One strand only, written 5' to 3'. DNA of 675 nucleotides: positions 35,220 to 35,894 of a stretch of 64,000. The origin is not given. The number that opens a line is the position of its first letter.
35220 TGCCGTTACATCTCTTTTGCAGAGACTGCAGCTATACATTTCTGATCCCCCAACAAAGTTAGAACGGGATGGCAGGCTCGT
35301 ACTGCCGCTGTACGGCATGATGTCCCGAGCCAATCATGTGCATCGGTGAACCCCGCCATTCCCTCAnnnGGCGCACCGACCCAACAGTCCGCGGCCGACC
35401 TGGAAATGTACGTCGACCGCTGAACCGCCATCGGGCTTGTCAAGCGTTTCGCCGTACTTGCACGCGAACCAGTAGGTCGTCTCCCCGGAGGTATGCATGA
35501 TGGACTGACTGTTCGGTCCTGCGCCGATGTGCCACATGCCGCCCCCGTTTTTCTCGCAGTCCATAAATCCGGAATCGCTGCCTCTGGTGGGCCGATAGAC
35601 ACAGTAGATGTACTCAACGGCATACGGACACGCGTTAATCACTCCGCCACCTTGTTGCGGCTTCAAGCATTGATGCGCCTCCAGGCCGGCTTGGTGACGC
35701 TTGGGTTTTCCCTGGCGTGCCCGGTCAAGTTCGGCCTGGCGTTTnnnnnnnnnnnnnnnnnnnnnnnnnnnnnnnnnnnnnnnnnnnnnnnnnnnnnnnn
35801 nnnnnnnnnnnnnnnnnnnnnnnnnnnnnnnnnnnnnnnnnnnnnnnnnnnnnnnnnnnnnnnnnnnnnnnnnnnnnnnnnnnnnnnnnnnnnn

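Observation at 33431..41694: Lower-GC islet of about 8.3 kb encoding eight co-directional genes, six of them exported and mostly cysteine-rich, with no family I can name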

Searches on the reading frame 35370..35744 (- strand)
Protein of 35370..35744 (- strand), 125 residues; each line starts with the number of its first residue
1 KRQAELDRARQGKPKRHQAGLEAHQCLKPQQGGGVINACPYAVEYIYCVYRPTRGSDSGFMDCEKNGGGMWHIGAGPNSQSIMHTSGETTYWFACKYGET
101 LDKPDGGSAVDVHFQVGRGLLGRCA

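Call 37: search_solved_structures(query=A4, max_evalue=10)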
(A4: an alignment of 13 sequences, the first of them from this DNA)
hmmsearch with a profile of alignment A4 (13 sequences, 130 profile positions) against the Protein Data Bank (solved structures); distinct sequences matched with E-value up to 10: 1.
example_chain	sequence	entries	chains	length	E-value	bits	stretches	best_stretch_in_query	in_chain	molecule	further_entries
5h1s_h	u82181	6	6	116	0.82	13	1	39-78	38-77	50S ribosomal protein 6, chloroplastic | PSRP6, chloroplastic | protein cL38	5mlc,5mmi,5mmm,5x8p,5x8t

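Call 42: search_protein_representatives(alignment_id=A4)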
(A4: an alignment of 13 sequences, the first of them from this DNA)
Query: 13 sequences, 130 profile positions. Proteins with E-value up to 0.001 (for the whole library): 405; up to 1e-10: 212; up to 1e-30: 40. The best 150 are listed.
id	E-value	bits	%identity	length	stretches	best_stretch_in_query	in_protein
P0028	3.5e-65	234.2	-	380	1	1-130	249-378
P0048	1.9e-64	231.8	-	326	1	2-129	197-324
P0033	1.9e-64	231.8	-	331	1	2-130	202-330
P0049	4.8e-63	227.3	-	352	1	1-129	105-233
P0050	8.8e-63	226.4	-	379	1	1-129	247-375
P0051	2.1e-62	225.2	-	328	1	2-129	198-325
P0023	8.2e-62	223.3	-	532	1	1-125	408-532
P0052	5.8e-61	220.5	-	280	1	1-127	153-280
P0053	2.2e-60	218.6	-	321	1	1-127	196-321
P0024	4.2e-60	217.8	-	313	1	1-125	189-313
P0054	5.8e-60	217.3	-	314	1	1-129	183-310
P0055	1.4e-59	216.1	-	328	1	2-129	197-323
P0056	2.7e-59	215.2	-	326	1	1-130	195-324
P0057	6.6e-59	213.9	-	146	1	2-129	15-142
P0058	2.8e-58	211.9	-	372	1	1-129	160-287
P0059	3.3e-58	211.6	-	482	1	2-129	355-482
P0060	6.8e-58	210.6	-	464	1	1-129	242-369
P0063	2.6e-53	195.8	-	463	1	1-129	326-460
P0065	2.7e-50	186.0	-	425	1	9-129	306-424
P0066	5.5e-43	162.4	-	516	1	11-129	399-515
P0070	1.4e-41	157.8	-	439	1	13-129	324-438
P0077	4.5e-38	146.5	-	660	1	9-129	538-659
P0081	6.1e-35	136.4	-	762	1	2-128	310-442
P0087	1.0e-23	100.0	-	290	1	3-125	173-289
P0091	1.4e-22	96.4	-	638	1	5-128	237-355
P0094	9.0e-22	93.8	-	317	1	1-129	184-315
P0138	1.5e-17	80.2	-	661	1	5-130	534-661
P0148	4.3e-17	78.6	-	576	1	2-125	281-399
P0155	3.0e-16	75.9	-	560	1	12-126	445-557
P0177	4.0e-15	72.3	-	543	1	3-129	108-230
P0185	1.3e-14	70.6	-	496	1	2-128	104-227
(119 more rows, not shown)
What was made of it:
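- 35370..35744 (-): C-terminal 6-Cys domain ('Cdom') with its preceding basic motif: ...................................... A profile search of 1.84 billion cluster representatives found 405 clusters at E<=1e-3 (call 42).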

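Call 47: list_cluster_members(proteins=[P0077, P0081, P0091, P0138, P0148, P0155, P0177, P0185, P0087, P0094])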
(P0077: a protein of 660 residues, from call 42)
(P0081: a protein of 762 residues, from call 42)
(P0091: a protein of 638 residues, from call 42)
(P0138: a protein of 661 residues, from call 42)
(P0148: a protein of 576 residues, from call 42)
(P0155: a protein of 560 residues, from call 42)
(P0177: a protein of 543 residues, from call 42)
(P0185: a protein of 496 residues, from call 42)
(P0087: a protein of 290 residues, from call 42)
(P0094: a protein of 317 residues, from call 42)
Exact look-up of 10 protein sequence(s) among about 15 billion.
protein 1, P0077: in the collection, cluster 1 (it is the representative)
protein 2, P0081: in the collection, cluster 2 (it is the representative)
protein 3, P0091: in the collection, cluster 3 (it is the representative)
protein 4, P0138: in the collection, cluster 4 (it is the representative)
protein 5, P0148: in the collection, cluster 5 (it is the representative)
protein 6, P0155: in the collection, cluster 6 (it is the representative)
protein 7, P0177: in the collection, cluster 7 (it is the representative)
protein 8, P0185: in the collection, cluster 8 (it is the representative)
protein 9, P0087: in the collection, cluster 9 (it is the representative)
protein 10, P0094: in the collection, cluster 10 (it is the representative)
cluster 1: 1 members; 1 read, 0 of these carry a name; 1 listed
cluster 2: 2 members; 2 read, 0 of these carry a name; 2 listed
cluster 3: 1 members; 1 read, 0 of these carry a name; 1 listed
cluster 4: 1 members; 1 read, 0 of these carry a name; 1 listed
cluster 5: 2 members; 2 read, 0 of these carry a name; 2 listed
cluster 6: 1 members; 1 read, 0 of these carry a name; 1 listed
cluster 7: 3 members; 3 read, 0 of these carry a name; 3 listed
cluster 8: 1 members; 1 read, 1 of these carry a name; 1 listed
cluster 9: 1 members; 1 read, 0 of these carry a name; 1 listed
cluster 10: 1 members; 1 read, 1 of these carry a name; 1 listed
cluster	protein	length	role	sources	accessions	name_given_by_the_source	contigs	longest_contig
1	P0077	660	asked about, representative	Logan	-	-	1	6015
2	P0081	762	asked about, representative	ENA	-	-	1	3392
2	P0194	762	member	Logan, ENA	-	-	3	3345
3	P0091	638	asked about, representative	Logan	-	-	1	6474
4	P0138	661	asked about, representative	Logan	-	-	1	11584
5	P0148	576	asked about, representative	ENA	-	-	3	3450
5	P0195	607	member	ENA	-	-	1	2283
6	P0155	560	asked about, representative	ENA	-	-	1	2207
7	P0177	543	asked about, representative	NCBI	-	-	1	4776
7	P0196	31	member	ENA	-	-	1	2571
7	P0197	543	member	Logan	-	-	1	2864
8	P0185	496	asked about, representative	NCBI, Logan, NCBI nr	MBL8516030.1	MAG: hypothetical protein JNM76_03580 [Betaproteobacteria bacterium] | hypothetical protein [Betaproteobacteria bacterium]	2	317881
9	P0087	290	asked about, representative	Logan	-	-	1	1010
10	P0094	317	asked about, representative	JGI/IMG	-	hypothetical protein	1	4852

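Call 51: find_related_loci(query=A4, collection=metagenome_contigs, flank=8000)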
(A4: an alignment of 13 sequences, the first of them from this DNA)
Query A4 (125 aa) in metagenome_contigs; peptide patterns used: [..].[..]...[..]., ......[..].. (x = any residue, [..] = any of these).
91 stretches matched a pattern; 4 encode a relative of the query (tblastn E <= 1e-3); 4 distinct loci.
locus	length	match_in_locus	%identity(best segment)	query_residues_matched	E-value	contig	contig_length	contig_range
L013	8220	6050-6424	69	1-125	3e-60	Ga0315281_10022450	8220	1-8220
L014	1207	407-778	72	2-125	2e-63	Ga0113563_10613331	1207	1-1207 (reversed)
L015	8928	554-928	68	1-125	2e-58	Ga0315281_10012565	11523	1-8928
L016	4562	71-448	59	1-125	4e-50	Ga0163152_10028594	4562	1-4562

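Call 52: find_related_loci(query=A4, collection=viral_contigs, flank=8000)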
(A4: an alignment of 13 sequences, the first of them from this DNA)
Query A4 (125 aa) in viral_contigs; peptide patterns used: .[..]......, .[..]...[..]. (x = any residue, [..] = any of these).
60 stretches matched a pattern, but none encodes a relative of the query by tblastn (E <= 1e-3).
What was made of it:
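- Tried and rejected: A scan of viral contigs for the C-domain found none (call 52).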

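Call 56: search_protein_families(library=pfam, proteins=[L016:993-2381:+], max_evalue=0.1)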
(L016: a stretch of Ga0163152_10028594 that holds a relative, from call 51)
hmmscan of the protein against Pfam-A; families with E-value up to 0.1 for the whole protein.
L016:993-2381:+ (462 aa): 3 families
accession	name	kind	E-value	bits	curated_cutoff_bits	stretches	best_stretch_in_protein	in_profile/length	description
PF00069.31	Pkinase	-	3.6e-36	125.3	31.7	1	190-446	1-253/263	Protein kinase domain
PF07714.23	PK_Tyr_Ser-Thr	-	3.1e-21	76.3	23.1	1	195-444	6-248/258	Protein tyrosine and serine/threonine kinase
PF14803.11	Zn_ribbon_Nudix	-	0.078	13.4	25.6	0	4-17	3-16/34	Nudix N-terminal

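Call 58: find_encoding_contigs(protein=P0185, flank=10000, max_places=2)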
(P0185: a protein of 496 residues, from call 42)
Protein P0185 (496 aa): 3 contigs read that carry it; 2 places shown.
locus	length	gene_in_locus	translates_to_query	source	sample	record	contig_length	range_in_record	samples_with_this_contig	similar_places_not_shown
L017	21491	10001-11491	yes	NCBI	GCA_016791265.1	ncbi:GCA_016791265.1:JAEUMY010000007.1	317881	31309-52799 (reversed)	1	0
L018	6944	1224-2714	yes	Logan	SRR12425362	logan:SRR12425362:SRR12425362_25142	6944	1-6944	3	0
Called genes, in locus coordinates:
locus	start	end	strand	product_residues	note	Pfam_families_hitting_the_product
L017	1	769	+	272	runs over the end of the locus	PF00528:BPD_transp_1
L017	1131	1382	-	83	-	-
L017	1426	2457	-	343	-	PF01300:Sua5_yciO_yrdC, PF03481:Sua5_C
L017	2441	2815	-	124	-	PF02661:Fic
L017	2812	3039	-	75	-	-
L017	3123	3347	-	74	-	-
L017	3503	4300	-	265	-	PF01987:AIM24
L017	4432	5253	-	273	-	-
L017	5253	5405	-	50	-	-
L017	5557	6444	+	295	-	PF00850:Hist_deacetyl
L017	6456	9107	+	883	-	PF13607:Succ_CoA_lig, PF13549:ATP-grasp_5, PF13302:Acetyltransf_3, PF00583:Acetyltransf_1, PF13508:Acetyltransf_7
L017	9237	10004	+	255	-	PF06271:RDD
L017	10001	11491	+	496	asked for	-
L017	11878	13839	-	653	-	PF26549:Tricorn_N, PF26550:Tricorn_2nd, PF26549:Tricorn_N (weak), PF05448:AXE1 (weak), PF01738:DLH, PF02129:Peptidase_S15, PF20434:BD-FAE, PF00326:Peptidase_S9, +6 more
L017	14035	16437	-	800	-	PF07715:Plug, PF00593:TonB_dep_Rec_b-barrel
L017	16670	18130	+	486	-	PF00474:SSF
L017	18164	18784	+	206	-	PF02798:GST_N, PF13417:GST_N_3, PF13409:GST_N_2, PF00043:GST_C (weak)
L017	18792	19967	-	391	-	PF13432:TPR_16 (faint), PF13650:Asp_protease_2, PF13975:gag-asp_proteas (weak)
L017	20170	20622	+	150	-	-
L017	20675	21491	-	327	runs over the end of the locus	PF00027:cNMP_binding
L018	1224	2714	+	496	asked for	-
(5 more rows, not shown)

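Call 59: find_encoding_contigs(protein=P0138, flank=10000, max_places=2)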
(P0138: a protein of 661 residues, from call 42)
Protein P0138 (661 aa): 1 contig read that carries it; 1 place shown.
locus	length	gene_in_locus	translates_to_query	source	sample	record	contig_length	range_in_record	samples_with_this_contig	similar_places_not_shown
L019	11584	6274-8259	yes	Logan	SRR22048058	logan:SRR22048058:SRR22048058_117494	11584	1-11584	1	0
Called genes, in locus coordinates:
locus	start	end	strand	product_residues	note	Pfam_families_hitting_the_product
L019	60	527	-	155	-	-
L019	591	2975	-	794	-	PF00989:PAS, PF08448:PAS_4, PF13426:PAS_9, PF00990:GGDEF, PF00563:EAL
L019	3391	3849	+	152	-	PF00892:EamA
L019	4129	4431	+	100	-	-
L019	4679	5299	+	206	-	-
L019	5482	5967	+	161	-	-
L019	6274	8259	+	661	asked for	-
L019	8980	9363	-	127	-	-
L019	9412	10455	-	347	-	PF01965:DJ-1_PfpI, PF00165:HTH_AraC, PF12833:HTH_18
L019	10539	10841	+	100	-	PF14026:SCO4226-like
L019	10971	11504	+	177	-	-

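Call 87: search_protein_families(library=pfam, proteins=[L013:4782-5477:+, L016:2510-2986:+, L019:4679-5299:+, L019:5482-5967:+, L017:9237-10004:+], max_evalue=0.05)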
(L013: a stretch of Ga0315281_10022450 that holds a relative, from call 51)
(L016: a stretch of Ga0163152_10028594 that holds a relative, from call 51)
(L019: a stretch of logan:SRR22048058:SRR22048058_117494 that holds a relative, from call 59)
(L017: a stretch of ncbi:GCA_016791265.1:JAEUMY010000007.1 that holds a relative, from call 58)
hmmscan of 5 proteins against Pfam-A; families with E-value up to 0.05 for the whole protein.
L013:4782-5477:+ (231 aa): 1 family
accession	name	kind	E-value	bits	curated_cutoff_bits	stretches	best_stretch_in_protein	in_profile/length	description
PF00160.26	Pro_isomerase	-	2.3e-47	161.6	21.7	1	34-194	2-159/159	Cyclophilin type peptidyl-prolyl cis-trans isomerase/CLD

L016:2510-2986:+ (158 aa): 1 family
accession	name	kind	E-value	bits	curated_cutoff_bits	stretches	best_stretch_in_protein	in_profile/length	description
PF00229.24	TNF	-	0.022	15.1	23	0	14-48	16-48/127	TNF(Tumour Necrosis Factor) family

L019:4679-5299:+ (206 aa): 3 families
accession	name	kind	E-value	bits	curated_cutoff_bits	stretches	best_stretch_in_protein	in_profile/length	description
PF06259.18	Abhydrolase_8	-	0.0024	18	20.5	1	82-133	98-148/178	Alpha/beta hydrolase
PF02230.22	Abhydrolase_2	-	0.006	16.9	23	1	67-116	79-128/217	Phospholipase/Carboxylesterase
PF00975.26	Thioesterase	-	0.018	15.7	26.4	1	44-114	16-87/226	Thioesterase domain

L019:5482-5967:+ (161 aa): 0 families

L017:9237-10004:+ (255 aa): 5 families
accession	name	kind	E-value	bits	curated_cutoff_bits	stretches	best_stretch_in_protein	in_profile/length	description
PF06271.18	RDD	-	5.6e-08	33.6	24.1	1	54-172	2-131/137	RDD family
PF13240.11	Zn_Ribbon_1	-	0.0001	22.4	25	1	2-21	1-20/23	zinc-ribbon domain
PF12773.13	DZR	-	0.0006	20.4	27.3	1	3-24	1-22/45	Double zinc ribbon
PF13248.11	Zn_ribbon_3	-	0.025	14.5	27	1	2-22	4-24/26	zinc-ribbon domain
PF00122.25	E1-E2_ATPase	-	0.044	13.7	28.1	0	26-99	84-157/181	E1-E2 ATPase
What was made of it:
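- L017 has a zinc-ribbon/RDD membrane protein directly upstream of a C-domain gene (calls 58, 87).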

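Call 93: list_cluster_members(proteins=[P0048, P0049, P0050, P0058, P0059, P0060, P0063, P0065, P0066, P0070])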
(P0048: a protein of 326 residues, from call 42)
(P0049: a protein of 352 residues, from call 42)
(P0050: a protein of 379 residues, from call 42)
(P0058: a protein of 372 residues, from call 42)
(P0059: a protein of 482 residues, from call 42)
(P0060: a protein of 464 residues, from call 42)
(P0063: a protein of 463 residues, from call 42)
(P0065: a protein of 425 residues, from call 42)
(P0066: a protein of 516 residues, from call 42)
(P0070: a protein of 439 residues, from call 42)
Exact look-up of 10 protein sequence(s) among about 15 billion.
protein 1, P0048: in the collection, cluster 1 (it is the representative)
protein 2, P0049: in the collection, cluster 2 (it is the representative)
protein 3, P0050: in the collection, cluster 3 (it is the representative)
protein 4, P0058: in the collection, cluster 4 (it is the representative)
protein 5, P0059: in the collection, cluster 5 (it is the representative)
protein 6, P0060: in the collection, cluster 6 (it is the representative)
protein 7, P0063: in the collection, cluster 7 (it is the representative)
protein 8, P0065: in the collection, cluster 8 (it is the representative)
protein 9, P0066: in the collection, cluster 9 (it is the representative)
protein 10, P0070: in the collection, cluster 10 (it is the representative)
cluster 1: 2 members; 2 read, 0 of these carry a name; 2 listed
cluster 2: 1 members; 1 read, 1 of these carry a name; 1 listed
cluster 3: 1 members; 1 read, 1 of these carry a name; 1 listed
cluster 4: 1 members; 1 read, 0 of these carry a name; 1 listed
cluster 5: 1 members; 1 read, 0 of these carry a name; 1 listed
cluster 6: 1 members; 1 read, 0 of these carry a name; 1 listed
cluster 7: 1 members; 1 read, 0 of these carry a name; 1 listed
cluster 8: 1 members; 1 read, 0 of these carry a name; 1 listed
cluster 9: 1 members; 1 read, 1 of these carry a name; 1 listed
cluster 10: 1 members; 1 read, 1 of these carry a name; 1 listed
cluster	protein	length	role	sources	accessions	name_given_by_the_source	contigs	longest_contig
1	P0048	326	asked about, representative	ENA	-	-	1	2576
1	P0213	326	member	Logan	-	-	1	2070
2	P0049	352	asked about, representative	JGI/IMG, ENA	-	hypothetical protein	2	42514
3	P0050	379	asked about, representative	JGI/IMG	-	hypothetical protein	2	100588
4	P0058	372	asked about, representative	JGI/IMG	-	-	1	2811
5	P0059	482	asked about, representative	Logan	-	-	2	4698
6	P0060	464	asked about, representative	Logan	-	-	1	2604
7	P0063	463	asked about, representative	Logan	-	-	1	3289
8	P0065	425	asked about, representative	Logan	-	-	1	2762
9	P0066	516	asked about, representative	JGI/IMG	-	hypothetical protein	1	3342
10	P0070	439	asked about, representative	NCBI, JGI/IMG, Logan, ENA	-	hypothetical protein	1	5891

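Call 94: find_encoding_contigs(protein=P0050, flank=8000, max_places=2)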
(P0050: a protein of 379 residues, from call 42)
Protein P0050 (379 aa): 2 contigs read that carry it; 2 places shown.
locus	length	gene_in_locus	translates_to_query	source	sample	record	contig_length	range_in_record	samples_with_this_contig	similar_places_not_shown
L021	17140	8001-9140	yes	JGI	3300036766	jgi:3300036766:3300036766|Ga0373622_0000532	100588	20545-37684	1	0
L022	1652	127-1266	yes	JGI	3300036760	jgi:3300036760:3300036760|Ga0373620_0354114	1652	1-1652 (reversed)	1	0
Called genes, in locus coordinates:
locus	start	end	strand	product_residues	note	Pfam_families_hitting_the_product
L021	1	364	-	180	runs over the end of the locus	PF00254:FKBP_C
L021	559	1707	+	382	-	PF03562:MltA, PF06725:3D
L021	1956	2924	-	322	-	-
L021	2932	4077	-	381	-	PF01612:DNA_pol_A_exo1, PF00570:HRDC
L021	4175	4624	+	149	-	-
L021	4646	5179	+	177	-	-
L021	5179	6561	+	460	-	PF01225:Mur_ligase, PF08245:Mur_ligase_M, PF02875:Mur_ligase_C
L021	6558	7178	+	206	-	PF02441:Flavoprotein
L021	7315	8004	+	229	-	PF13462:Thioredoxin_4, PF01323:DSBA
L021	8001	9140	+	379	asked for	-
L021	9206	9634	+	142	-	-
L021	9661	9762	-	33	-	-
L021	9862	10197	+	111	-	PF28289:BV97_02767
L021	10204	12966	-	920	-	PF08448:PAS_4 (faint), PF13188:PAS_8 (faint), PF13426:PAS_9 (weak), PF00990:GGDEF, PF00563:EAL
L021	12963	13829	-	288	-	PF12974:Phosphonate-bd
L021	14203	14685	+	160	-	PF13442:Cytochrome_CBB3, PF00034:Cytochrom_C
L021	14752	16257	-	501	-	PF13541:ChlI, PF01078:Mg_chelatase, PF07728:AAA_5, PF00493:MCM (weak), PF13335:Mg_chelatase_C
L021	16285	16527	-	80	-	PF04380:BMFP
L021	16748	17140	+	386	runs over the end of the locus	PF07642:BBP2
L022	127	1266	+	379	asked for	-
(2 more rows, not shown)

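Call 95: find_encoding_contigs(protein=P0049, flank=8000, max_places=2)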
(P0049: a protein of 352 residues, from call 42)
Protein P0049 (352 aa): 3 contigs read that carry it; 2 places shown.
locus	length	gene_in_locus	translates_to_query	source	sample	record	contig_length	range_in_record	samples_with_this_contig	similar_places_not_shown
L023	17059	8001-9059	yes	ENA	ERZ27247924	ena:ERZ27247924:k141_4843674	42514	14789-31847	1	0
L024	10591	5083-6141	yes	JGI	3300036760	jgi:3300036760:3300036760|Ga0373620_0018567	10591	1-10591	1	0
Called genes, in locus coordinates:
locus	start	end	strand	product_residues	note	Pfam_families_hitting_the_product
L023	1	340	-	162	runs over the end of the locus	PF00254:FKBP_C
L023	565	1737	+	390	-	PF03562:MltA, PF06725:3D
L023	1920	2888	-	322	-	-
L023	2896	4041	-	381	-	PF01612:DNA_pol_A_exo1, PF00570:HRDC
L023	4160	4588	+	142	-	-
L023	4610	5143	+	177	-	-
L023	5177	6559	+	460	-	PF01225:Mur_ligase, PF08245:Mur_ligase_M, PF02875:Mur_ligase_C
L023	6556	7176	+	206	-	PF02441:Flavoprotein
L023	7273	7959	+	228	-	PF13462:Thioredoxin_4, PF01323:DSBA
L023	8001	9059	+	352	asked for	-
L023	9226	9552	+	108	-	-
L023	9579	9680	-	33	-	-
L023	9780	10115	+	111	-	PF28289:BV97_02767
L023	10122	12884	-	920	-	PF08448:PAS_4 (faint), PF13188:PAS_8 (faint), PF13426:PAS_9 (weak), PF00990:GGDEF, PF00563:EAL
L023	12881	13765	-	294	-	PF12974:Phosphonate-bd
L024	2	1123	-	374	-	?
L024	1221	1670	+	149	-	-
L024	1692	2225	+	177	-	-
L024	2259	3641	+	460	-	PF01225:Mur_ligase, PF08245:Mur_ligase_M, PF02875:Mur_ligase_C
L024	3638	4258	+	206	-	PF02441:Flavoprotein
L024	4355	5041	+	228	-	PF13462:Thioredoxin_4, PF01323:DSBA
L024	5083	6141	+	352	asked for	-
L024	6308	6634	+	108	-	-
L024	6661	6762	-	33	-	-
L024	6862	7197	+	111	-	PF28289:BV97_02767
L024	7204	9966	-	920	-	PF08448:PAS_4 (faint), PF13188:PAS_8 (faint), PF13426:PAS_9 (weak), PF00990:GGDEF, PF00563:EAL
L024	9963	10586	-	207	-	PF12974:Phosphonate-bd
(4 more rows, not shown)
